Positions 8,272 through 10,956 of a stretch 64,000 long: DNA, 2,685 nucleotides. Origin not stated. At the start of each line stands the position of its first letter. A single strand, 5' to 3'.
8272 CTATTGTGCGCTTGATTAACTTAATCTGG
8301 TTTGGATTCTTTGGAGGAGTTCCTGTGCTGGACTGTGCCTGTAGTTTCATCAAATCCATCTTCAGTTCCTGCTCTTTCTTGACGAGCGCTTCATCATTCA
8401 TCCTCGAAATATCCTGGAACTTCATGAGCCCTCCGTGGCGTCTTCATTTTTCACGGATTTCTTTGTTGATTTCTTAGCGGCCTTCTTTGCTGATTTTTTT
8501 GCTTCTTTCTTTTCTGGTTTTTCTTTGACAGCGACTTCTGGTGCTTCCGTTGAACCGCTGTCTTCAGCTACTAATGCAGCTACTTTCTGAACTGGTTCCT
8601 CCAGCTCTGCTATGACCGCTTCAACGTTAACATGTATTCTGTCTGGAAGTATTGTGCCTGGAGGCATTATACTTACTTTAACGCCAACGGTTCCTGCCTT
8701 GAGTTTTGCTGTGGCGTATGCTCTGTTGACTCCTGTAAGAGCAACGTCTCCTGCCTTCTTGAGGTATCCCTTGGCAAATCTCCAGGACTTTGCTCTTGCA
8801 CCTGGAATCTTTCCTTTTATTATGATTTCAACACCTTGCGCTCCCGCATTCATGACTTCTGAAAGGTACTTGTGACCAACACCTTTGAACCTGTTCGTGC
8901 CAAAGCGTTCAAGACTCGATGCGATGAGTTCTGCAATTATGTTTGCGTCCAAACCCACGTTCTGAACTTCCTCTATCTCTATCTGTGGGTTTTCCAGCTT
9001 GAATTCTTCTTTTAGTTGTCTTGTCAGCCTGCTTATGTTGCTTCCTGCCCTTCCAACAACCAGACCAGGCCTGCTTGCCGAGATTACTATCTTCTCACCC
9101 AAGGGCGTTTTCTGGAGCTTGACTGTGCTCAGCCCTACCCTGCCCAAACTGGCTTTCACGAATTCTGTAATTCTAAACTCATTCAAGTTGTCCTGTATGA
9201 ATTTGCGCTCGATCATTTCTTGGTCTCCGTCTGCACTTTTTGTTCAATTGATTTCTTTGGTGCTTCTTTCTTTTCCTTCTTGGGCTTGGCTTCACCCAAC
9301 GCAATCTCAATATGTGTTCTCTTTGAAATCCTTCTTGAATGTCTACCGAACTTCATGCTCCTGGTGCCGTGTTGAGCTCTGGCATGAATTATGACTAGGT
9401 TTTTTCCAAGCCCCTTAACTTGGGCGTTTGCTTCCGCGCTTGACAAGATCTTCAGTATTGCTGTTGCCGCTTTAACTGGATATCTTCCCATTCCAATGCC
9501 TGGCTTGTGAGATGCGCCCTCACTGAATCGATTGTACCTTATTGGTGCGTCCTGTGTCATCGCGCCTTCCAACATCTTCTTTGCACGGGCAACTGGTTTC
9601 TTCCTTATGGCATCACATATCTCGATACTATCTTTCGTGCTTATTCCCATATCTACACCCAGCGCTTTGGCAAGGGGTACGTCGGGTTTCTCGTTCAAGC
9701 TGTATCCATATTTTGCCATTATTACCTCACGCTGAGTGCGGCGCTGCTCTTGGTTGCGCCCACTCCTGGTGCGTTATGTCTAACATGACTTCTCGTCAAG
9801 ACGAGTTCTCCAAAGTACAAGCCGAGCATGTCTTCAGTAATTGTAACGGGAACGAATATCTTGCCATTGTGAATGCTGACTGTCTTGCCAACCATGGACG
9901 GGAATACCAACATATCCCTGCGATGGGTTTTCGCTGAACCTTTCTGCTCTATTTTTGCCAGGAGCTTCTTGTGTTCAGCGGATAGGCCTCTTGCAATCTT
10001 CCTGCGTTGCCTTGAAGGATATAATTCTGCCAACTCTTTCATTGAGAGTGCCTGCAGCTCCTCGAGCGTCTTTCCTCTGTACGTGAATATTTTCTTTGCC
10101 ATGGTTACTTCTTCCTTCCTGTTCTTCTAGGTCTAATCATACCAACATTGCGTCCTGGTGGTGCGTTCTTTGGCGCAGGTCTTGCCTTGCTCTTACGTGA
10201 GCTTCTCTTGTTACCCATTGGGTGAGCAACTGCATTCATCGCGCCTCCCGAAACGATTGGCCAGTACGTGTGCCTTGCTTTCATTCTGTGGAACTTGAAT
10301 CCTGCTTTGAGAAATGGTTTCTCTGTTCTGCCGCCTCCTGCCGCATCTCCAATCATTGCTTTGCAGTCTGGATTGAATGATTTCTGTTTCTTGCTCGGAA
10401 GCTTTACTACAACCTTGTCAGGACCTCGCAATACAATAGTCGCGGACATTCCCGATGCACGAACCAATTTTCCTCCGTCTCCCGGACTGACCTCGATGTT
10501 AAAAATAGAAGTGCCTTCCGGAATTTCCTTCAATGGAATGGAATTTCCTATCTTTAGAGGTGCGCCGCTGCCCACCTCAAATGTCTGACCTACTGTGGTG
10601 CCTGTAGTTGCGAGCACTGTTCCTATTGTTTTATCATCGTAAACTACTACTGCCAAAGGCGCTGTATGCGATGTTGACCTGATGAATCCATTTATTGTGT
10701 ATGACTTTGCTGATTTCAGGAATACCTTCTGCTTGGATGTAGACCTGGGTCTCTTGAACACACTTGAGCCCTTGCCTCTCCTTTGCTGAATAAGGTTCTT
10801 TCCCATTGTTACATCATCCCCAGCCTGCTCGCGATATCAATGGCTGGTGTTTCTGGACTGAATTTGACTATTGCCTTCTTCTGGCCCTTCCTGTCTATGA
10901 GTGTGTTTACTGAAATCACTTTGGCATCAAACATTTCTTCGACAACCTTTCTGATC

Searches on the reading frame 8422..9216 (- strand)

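Call 45: search_protein_families(library=pfam, max_evalue=0.00001, proteins=[window:8422-9216:-])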
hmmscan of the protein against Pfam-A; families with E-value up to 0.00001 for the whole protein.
window:8422-9216:- (264 aa): 2 families
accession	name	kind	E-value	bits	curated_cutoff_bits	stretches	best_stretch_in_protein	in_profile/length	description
PF00189.25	Ribosomal_S3_C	-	4.2e-14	53.3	34.1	1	108-183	9-83/83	Ribosomal protein S3, C-terminal domain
PF07650.23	KH_2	-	2.7e-12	46.8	22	1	16-86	2-75/78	KH domain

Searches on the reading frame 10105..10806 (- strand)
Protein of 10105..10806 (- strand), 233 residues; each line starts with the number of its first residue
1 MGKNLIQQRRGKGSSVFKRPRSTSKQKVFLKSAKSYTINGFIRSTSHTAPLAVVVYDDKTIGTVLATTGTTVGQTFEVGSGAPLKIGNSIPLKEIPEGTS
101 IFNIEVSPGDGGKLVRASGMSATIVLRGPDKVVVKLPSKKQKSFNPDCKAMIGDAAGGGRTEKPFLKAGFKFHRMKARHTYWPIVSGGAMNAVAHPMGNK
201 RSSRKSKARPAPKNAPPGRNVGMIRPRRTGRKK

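Call 45: search_protein_families(library=pfam, max_evalue=0.00001, proteins=[window:10105-10806:-])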
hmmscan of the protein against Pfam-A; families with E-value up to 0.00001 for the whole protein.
window:10105-10806:- (233 aa): 1 family
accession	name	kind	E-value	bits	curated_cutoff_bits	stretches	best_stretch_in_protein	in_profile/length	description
PF03947.24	Ribosomal_L2_C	-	1.3e-37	129.1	33.7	1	85-209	1-120/126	Ribosomal Proteins L2, C-terminal domain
